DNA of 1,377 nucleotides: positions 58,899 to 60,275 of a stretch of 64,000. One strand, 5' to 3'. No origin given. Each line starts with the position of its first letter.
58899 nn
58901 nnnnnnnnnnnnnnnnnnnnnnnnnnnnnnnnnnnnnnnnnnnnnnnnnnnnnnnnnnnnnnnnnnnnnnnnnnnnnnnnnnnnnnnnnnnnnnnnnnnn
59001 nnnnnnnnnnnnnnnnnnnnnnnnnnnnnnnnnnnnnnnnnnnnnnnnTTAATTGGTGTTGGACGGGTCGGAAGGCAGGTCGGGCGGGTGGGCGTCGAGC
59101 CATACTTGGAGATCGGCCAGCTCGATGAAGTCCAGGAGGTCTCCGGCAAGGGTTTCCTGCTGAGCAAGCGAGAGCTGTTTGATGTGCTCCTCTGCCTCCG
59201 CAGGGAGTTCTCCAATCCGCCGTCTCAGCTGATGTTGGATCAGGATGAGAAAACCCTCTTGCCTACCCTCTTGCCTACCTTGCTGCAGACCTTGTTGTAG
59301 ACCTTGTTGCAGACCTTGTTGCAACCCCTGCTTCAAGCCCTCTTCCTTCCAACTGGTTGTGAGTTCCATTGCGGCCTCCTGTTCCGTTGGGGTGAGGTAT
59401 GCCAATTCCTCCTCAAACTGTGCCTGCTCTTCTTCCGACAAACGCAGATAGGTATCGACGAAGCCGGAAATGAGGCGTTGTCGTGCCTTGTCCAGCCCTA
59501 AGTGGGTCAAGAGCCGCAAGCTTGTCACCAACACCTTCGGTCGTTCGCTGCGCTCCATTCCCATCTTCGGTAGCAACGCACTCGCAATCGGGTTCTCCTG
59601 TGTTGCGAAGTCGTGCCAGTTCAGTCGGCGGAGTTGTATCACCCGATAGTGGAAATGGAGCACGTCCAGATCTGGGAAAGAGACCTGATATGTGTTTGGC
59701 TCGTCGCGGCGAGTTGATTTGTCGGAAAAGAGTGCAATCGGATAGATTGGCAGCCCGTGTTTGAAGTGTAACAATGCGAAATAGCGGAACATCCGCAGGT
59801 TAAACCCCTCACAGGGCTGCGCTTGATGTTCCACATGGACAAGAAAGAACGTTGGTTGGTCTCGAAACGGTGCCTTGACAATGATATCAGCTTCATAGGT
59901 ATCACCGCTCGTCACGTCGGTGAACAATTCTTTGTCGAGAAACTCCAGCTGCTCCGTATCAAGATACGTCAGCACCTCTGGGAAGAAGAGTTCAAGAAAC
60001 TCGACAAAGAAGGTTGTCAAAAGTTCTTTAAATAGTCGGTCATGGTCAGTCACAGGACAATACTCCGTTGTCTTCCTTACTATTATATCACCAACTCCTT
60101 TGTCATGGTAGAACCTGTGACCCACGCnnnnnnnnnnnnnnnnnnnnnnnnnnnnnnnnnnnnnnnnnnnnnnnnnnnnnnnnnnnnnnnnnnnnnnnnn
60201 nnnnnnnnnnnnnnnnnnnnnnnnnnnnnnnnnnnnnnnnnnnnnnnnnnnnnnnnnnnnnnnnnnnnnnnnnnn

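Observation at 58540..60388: Rpn/YhgA-like nuclease with an internal SD+ATG for its C-terminal domain, plus a tandem duplication that makes a second stand-alone copy of that domain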

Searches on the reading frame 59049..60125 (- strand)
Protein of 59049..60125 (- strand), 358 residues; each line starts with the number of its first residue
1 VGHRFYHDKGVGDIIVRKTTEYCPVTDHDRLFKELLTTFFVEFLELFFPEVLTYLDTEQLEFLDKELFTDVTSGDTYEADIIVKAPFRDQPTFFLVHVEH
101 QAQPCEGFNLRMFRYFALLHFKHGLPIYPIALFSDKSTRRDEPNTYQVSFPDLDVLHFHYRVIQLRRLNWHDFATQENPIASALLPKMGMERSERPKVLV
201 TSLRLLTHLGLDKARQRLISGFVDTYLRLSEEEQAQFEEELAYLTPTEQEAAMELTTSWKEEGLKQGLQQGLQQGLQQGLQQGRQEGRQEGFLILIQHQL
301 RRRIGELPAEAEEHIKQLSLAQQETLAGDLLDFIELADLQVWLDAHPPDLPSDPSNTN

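Call 6: search_protein_families(library=pfam, proteins=[window:59049-60125:-], max_evalue=0.1)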
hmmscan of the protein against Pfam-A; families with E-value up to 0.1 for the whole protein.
window:59049-60125:- (358 aa): 3 families
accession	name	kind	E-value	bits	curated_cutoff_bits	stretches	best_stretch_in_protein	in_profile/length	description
PF14261.11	DUF4351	-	1.4e-16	60.7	25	1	285-343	1-59/59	Domain of unknown function (DUF4351)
PF04754.18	Transposase_31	-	3.8e-05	23.8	21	1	26-117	1-94/203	Putative transposase, YhgA-like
PF09811.14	Yae1_N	-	0.001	19.2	27.5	1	262-292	4-34/39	Essential protein Yae1, N terminal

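Call 7: search_protein_families(library=ncbifam, proteins=[window:59049-60125:-], max_evalue=0.1)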
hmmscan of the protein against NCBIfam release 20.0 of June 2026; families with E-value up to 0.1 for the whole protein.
window:59049-60125:- (358 aa): 6 families
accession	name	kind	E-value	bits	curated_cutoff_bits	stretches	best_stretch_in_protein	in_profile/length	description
NF004270.2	PRK05687.2-1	equivalog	7.4e-08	32.2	180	1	232-293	18-84/223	flagellar assembly protein FliH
TIGR01784.1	T_den_put_tspse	subfamily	3.2e-07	30.4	52.1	1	28-118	2-89/273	Rpn family recombination-promoting nuclease/putative transposase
NF004266.1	PRK05687.1-1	equivalog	5.5e-07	29.3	260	1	230-299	23-93/230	flagellar assembly protein FliH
NF009925.1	PRK13386.1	equivalog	1.2e-06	27.9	192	1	261-292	52-83/228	flagellar assembly protein FliH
NF004267.1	PRK05687.1-3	equivalog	1.8e-06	27.3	293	1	233-292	57-116/266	flagellar assembly protein FliH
NF007418.0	PRK09956.1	equivalog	0.00027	20.1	583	1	21-118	3-101/308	ISNCY family transposase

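Call 10: search_solved_structures(query=window:59049-60125:-, max_evalue=10, show_alignments=3)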
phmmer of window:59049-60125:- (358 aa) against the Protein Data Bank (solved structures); distinct sequences matched with E-value up to 10: 0.

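Call 16: find_homologous_proteins(query=window:59049-60125:-, max_evalue=0.00001)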
Query window:59049-60125:- (358 aa): 2862 proteins with E <= 0.00001 among 8000 candidates; the best 120 are listed.
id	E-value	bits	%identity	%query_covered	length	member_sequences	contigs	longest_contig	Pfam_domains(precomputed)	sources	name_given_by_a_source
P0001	6.4e-169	580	80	93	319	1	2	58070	PF14261.12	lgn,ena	-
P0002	9.7e-167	573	81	89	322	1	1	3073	PF14261.12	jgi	jgi:predicted transposase YdaD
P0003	2.3e-145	503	67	93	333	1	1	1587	PF14261.12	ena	-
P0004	5.2e-137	475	68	92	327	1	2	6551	PF14261.12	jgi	jgi:hypothetical protein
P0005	1.1e-135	471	67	91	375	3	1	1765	PF04754.19,PF14261.12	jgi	jgi:predicted transposase YdaD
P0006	2.9e-134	466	67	93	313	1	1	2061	PF14261.12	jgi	jgi:hypothetical protein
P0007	8.5e-133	462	63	91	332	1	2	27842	PF14261.12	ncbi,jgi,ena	jgi:hypothetical protein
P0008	2.0e-132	460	67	92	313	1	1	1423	PF14261.12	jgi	jgi:predicted transposase YdaD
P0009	4.0e-132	459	63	91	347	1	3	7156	PF14261.12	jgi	jgi:predicted transposase YdaD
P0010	6.1e-131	456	66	92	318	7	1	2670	PF14261.12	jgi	jgi:hypothetical protein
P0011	1.4e-129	451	65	93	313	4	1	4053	PF04754.19,PF14261.12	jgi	-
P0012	3.2e-129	450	65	91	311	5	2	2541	PF04754.19,PF14261.12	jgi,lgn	jgi:predicted transposase YdaD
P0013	1.5e-127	444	59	91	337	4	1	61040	PF14261.12,PF09811.15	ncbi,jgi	jgi:hypothetical protein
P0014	4.6e-123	430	61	91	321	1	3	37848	PF14261.12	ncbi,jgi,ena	jgi:hypothetical protein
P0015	3.1e-122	427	60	89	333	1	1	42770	PF04754.19,PF14261.12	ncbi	-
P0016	1.5e-119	418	61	91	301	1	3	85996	PF04754.19,PF14261.12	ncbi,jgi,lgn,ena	jgi:hypothetical protein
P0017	3.2e-118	414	62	89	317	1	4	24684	PF04754.19,PF14261.12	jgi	jgi:hypothetical protein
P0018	1.1e-115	405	58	89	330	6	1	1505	PF14261.12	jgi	jgi:hypothetical protein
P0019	1.3e-115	405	58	91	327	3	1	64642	PF14261.12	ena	-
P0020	5.8e-114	400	56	93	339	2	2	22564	PF14261.12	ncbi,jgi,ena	jgi:hypothetical protein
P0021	2.7e-112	394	57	93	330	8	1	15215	PF04754.19,PF14261.12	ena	-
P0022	5.6e-112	393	58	89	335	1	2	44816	PF14261.12,PF09811.15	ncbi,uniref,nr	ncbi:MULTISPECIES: DUF4351 domain-containing protein [unclassified Coleofasciculus]|uniref:DUF4351 d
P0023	1.4e-111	392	57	93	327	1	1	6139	PF14261.12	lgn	-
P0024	1.9e-110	388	55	93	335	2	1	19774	PF14261.12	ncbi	ncbi:MAG: Rpn family recombination-promoting nuclease/putative transposase [Chloroflexaceae bacteriu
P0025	4.5e-110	387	56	93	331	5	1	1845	PF14261.12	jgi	jgi:hypothetical protein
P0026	6.5e-110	386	56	93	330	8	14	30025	PF14261.12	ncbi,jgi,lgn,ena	-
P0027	1.3e-109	385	55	91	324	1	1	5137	PF14261.12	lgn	-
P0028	2.6e-109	384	55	93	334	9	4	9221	PF14261.12,PF09811.15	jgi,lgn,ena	jgi:predicted transposase YdaD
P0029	4.9e-109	383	57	90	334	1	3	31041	PF14261.12,PF09811.15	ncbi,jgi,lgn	jgi:hypothetical protein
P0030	7.0e-109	383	57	89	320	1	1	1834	PF14261.12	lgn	-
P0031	8.1e-109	383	52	89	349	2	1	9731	PF14261.12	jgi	jgi:Domain of unknown function (DUF4351)/Putative transposase, YhgA-like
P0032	2.6e-108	381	56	90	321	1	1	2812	PF04754.19,PF14261.12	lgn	-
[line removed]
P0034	8.4e-108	379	55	93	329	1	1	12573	PF14261.12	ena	-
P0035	9.7e-108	379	57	91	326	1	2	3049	PF14261.12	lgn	-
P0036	1.0e-107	379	58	90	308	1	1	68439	PF14261.12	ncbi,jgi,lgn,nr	ncbi:MAG: DUF4351 domain-containing protein [Kastovskya adunca ATA6-11-RM4]|jgi:predicted transposas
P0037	1.8e-107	378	57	90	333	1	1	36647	PF04754.19,PF14261.12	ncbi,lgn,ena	-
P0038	3.8e-107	377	55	89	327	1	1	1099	PF14261.12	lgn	-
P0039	6.5e-107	377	57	91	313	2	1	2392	PF14261.12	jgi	-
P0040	1.1e-106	376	51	89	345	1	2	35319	PF14261.12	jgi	jgi:hypothetical protein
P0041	1.3e-106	376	56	90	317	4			PF14261.12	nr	nr:DUF4351 domain-containing protein [Microcoleus sp. FACHB-68]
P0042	4.3e-106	374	57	89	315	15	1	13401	PF04754.19,PF14261.12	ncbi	-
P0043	8.3e-106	373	56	91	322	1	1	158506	PF14261.12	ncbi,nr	ncbi:flagellar assembly protein H [Oscillatoriales cyanobacterium USR001]|nr:flagellar assembly prot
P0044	8.8e-106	373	55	89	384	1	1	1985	PF04754.19,PF14261.12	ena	-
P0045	1.4e-105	372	55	91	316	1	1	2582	PF14261.12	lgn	-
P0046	2.1e-105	372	56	93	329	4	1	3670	PF14261.12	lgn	-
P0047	2.1e-105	372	50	89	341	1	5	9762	PF14261.12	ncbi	ncbi:MAG: Rpn family recombination-promoting nuclease/putative transposase [Dolichospermum sp.]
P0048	2.3e-105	371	50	89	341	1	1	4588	PF14261.12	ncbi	ncbi:MAG: Rpn family recombination-promoting nuclease/putative transposase [Dolichospermum sp.]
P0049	6.4e-105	370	50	89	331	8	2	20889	PF14261.12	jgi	jgi:hypothetical protein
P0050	1.0e-104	369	55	89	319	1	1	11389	PF04754.19,PF14261.12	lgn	-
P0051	1.1e-104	369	51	90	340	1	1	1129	PF14261.12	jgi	jgi:hypothetical protein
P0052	1.5e-104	369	56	89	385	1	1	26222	PF04754.19,PF14261.12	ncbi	-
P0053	1.9e-104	368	56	90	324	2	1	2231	PF14261.12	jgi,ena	-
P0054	2.3e-104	368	56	89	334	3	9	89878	PF14261.12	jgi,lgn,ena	jgi:predicted transposase YdaD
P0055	3.0e-104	368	55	91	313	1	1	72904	PF14261.12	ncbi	ncbi:MAG: DUF4351 domain-containing protein [Potamolinea sp.]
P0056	4.3e-104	367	56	89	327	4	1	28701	PF14261.12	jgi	jgi:Domain of unknown function (DUF4351)/Putative transposase, YhgA-like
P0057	4.4e-104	367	49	89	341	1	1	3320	PF14261.12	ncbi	ncbi:MAG: Rpn family recombination-promoting nuclease/putative transposase [Dolichospermum sp.]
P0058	7.6e-104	366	61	81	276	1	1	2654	PF14261.12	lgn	-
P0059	1.3e-103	366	53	90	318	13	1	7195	PF14261.12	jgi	-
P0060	2.0e-103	365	54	92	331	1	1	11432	PF04754.19,PF14261.12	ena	-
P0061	2.4e-103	365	55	89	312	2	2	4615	PF14261.12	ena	-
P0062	4.0e-103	364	56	89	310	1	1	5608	PF14261.12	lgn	-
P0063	5.8e-103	364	49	89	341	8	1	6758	PF14261.12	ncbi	ncbi:MAG: Rpn family recombination-promoting nuclease/putative transposase [Dolichospermum sp.]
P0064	7.0e-103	363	52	91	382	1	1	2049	PF04754.19,PF14261.12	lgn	-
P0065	8.1e-103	363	56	90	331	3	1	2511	PF14261.12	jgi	jgi:hypothetical protein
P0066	1.1e-102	363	53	89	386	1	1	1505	PF04754.19,PF14261.12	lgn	-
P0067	1.2e-102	363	56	90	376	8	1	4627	PF14261.12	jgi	jgi:hypothetical protein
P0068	1.5e-102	362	54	93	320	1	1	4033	PF14261.12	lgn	-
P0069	1.6e-102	362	52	92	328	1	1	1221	PF14261.12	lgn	-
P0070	1.7e-102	362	54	93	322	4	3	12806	PF14261.12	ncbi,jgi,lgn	ncbi:MAG: hypothetical protein RLZZ338_3624 [Cyanobacteriota bacterium]|jgi:predicted transposase Yd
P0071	2.0e-102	362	55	89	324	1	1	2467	PF14261.12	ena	-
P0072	2.0e-102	362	54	91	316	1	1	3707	PF14261.12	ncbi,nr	ncbi:MAG: DUF4351 domain-containing protein [Chloroflexaceae bacterium]|nr:DUF4351 domain-containing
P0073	2.5e-102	361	53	89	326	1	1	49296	PF14261.12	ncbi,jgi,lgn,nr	ncbi:MAG: DUF4351 domain-containing protein [Aphanocapsa lilacina HA4352-LM1]|jgi:hypothetical prote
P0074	3.1e-102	361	56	91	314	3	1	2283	PF14261.12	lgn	-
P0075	3.3e-102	361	55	89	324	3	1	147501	PF14261.12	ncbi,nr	ncbi:DUF4351 domain-containing protein [Microcoleus sp. ZQ-A2]|nr:DUF4351 domain-containing protein 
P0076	3.4e-102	361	55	90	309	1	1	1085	PF14261.12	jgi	jgi:hypothetical protein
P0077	3.5e-102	361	51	90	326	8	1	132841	PF14261.12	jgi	jgi:hypothetical protein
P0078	4.6e-102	361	53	89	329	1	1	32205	PF04754.19,PF14261.12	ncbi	-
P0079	1.2e-101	359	56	90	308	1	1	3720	PF14261.12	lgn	-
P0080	1.7e-101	359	53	89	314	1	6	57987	PF14261.12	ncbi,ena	-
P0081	2.0e-101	358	52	89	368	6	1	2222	PF14261.12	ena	-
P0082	2.2e-101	358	57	92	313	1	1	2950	PF14261.12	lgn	-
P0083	2.2e-101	358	55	93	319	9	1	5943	PF14261.12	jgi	jgi:hypothetical protein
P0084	2.5e-101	358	51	89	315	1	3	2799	PF14261.12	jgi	-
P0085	3.2e-101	358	54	90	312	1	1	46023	PF04754.19,PF14261.12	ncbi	ncbi:MAG: Rpn family recombination-promoting nuclease/putative transposase [Xenococcaceae cyanobacte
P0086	3.4e-101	358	53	90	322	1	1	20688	PF14261.12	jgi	jgi:hypothetical protein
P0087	3.4e-101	358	52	89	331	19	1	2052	PF14261.12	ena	-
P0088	4.4e-101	357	57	89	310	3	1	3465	PF14261.12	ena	-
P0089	7.1e-101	357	52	89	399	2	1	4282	PF04754.19,PF14261.12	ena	-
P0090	7.9e-101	356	55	90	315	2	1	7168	PF14261.12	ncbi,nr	ncbi:MAG: DUF4351 domain-containing protein [Armatimonadota bacterium]|nr:DUF4351 domain-containing 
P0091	8.3e-101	356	55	93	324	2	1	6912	PF14261.12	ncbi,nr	ncbi:MAG: DUF4351 domain-containing protein, partial [Chloroflexales bacterium]|nr:DUF4351 domain-co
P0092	1.1e-100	356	54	90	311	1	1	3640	PF04754.19,PF14261.12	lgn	-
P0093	1.4e-100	356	56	91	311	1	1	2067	PF14261.12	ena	-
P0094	1.7e-100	355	56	92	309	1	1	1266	PF14261.12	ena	-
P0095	2.2e-100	355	55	89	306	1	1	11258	PF14261.12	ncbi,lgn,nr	ncbi:MAG TPA: DUF4351 domain-containing protein [Nostocaceae cyanobacterium]|nr:DUF4351 domain-conta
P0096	2.9e-100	355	54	90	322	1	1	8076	PF14261.12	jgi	jgi:predicted transposase YdaD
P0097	3.6e-100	354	50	89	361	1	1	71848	PF14261.12,PF09811.15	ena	-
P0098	3.8e-100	354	53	92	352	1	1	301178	PF14261.12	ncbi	-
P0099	4.0e-100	354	55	89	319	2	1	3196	PF14261.12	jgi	-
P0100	4.9e-100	354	55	92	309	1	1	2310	PF14261.12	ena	-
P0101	6.3e-100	354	54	90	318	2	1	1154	PF14261.12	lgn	-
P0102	7.7e-100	353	54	90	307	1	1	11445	PF14261.12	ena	-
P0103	8.4e-100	353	54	90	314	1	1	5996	PF14261.12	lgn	-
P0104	9.2e-100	353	54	90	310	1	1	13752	PF14261.12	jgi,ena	-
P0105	9.7e-100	353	54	89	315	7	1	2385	PF14261.12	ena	-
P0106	9.7e-100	353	55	89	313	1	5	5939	PF14261.12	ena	-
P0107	1.0e-99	353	55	90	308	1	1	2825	PF14261.12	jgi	jgi:hypothetical protein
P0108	1.1e-99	353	55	89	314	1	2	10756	PF14261.12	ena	-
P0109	1.8e-99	352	54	90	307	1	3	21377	PF14261.12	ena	-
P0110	1.9e-99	352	53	90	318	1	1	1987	PF04754.19,PF14261.12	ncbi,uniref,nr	ncbi:DUF4351 domain-containing protein [Gloeocapsopsis dulcis]|uniref:DUF4351 domain-containing prot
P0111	2.1e-99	352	52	89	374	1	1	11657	PF04754.19,PF14261.12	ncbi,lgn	-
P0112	2.4e-99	352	53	90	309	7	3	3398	PF04754.19,PF14261.12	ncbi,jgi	jgi:predicted transposase YdaD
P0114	3.2e-99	351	55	92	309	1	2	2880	PF14261.12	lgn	-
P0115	3.6e-99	351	53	92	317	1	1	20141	PF04754.19,PF14261.12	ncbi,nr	ncbi:MAG: DUF4351 domain-containing protein [Chloroflexaceae bacterium]|nr:DUF4351 domain-containing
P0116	4.0e-99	351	52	90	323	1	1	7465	PF14261.12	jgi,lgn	jgi:predicted transposase YdaD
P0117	4.7e-99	351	51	90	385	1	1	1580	PF14261.12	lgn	-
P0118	4.7e-99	351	52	89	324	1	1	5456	PF14261.12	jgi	jgi:predicted transposase YdaD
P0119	4.8e-99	351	55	92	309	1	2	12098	PF14261.12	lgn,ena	-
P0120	4.9e-99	351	53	89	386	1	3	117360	PF04754.19,PF14261.12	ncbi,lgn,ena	ncbi:MAG: DUF4351 domain-containing protein [Nodosilinea sp.]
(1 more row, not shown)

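Call 19: find_encoding_contigs(protein=P0001, flank=6000, max_places=4)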
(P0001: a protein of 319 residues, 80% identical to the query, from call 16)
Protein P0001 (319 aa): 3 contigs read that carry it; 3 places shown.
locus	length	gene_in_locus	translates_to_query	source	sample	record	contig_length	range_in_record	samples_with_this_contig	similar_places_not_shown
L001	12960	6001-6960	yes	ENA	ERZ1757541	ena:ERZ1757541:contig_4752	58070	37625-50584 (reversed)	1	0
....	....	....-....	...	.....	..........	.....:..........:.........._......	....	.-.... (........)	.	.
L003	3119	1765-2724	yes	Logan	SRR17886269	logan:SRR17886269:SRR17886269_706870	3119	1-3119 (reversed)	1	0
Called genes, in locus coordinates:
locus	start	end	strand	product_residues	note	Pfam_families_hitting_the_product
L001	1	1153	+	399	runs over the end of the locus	PF13439:Glyco_transf_4, PF13579:Glyco_trans_4_4, PF20706:GT4-conflict, PF08323:Glyco_transf_5, PF00534:Glycos_transf_1, PF13692:Glyco_trans_1_4, PF13524:Glyco_trans_1_2 (weak)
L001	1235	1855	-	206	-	-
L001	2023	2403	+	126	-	PF09723:Zn_ribbon_8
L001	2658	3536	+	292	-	PF00132:Hexapep (faint)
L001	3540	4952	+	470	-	PF01406:tRNA-synt_1e, PF00133:tRNA-synt_1 (faint), PF09334:tRNA-synt_1g, PF09190:DALR_2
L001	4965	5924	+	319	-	PF06325:PrmA, PF05175:MTS, PF03602:Cons_hypoth95 (weak), PF13847:Methyltransf_31 (weak), PF08241:Methyltransf_11 (weak), PF13649:Methyltransf_25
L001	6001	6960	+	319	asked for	PF14261:DUF4351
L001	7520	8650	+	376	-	PF13808:DDE_Tnp_1_assoc, PF01609:DDE_Tnp_1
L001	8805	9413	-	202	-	PF00694:Aconitase_C, PF27512:LeuD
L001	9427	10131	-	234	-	PF00330:Aconitase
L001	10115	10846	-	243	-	PF00330:Aconitase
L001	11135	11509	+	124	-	PF13340:DUF4096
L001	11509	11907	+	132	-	PF01609:DDE_Tnp_1, PF13612:DDE_Tnp_1_3 (weak), PF13586:DDE_Tnp_1_2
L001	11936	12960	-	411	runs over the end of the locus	-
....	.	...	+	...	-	?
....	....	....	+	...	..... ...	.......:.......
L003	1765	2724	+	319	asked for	PF14261:DUF4351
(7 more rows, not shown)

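Call 20: find_related_loci(query=A2, collection=genome_contigs, flank=4000)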
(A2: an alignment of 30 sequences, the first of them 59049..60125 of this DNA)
Query A2 (358 aa) in genome_contigs; peptide patterns used: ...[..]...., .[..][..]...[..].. (x = any residue, [..] = any of these).
600 stretches matched a pattern (row limit reached: there are more); 527 encode a relative of the query (tblastn E <= 1e-3); the best 80 are kept; 80 distinct loci.
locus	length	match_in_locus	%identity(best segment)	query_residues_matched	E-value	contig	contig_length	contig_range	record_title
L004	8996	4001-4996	60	21-344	7e-124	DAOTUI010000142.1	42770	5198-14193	MAG TPA_asm: Chloroflexaceae bacterium isolate F17_50 k129_1134392, whole genome shotgun sequence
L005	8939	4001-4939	55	25-349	2e-112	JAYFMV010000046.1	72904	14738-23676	MAG: Potamolinea sp. isolate R1S1 contig_240, whole genome shotgun sequence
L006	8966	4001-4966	52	25-343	2e-110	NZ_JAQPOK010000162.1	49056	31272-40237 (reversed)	Roseofilum halophilum BLCC-M91 k141_8190, whole genome shotgun sequence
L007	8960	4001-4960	57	22-343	2e-107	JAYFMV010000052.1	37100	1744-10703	MAG: Potamolinea sp. isolate R1S1 contig_246, whole genome shotgun sequence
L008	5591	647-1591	58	25-343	4e-107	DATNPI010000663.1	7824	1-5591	MAG TPA_asm: Coleofasciculaceae cyanobacterium isolate SMAG_U16477 k141_23962, whole genome shotgun sequence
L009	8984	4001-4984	55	25-351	5e-107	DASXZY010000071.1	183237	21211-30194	MAG TPA_asm: Verrucomicrobiia bacterium isolate SMAG_U4865 k141_4194029, whole genome shotgun sequence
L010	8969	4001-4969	58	25-343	1e-106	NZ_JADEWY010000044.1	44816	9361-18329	Coleofasciculus sp. LEGE 07092 NODE_112_length_44816_cov_11.7882, whole genome shotgun sequence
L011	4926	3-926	57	32-343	6e-107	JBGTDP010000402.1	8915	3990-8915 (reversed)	MAG: Thermosynechococcaceae cyanobacterium isolate JTS-RE146 k141_7810796, whole genome shotgun sequence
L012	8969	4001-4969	49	15-342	4e-104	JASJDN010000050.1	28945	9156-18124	MAG: Crocosphaera sp. isolate MO_188.B44 MO_188.c_983, whole genome shotgun sequence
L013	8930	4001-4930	53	18-344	3e-104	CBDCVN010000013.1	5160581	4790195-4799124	MAG: Trueperaceae bacterium isolate f75358e7-05db-490e-a76d-0b7b0ca57d15 genome assembly, contig: contig_11, whole genom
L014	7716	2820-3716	53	25-343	9e-104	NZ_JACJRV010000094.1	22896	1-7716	Nostoc sp. FACHB-152 contig94, whole genome shotgun sequence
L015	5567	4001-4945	54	25-347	6e-104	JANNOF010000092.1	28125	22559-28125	MAG: Gloeobacteraceae cyanobacterium SOY_34_metabat_371 SOY_34_k141_5044194, whole genome shotgun sequence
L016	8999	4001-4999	51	20-353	6e-104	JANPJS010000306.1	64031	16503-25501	MAG: Abditibacteriaceae bacterium isolate VAR_61_metabat_366 VAR_61_k141_3823067, whole genome shotgun sequence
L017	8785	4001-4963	49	25-345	1e-103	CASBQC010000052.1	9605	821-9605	MAG: uncultured cyanobacterium isolate PMM_0081 genome assembly, contig: PMM_0081_000000000052, whole genome shotgun seq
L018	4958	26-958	49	21-344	1e-103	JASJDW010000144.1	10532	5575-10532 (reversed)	MAG: Crocosphaera sp. isolate MO_192.B18 MO_192.c_1577, whole genome shotgun sequence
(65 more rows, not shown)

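Call 33: predict_structure(alignment_id=A3)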
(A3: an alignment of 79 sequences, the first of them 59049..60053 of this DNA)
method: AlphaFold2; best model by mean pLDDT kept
length: 334 residues; sequences in the alignment: 79
mean_pLDDT: 85.9   pTM: 0.69
mean pLDDT of the five models: 85.9, 84.9, 84.1, 82.2, 81.1
residues with pLDDT >= 90: 171; 70-90: 119; 50-70: 34; < 50: 10
segments of 3 or more residues with pLDDT < 50: 327-334
pLDDT, mean of each block of 10 residues (from residue 1): 74 95 96 90 61 75 96 79 84 88 94 80 96 96 96 97 95 96 92 90 90 91 86 65 72 83 83 89 89 89 90 92 65 37
secondary structure, 60 per line:
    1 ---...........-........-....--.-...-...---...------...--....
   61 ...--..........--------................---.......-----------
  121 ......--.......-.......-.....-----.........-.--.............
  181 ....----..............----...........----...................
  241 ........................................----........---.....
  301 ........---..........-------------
elements in order: H4-14 H16-23 H25-28 E37-39 E43-45 E52-54 E57-63 E66-75 H84-99 E103-109 E121-126 E129-135 E137-140 H146-149 H155-163 H168-184 H189-202 H207-217 H222-280 H285-292 H296-308 H312-321
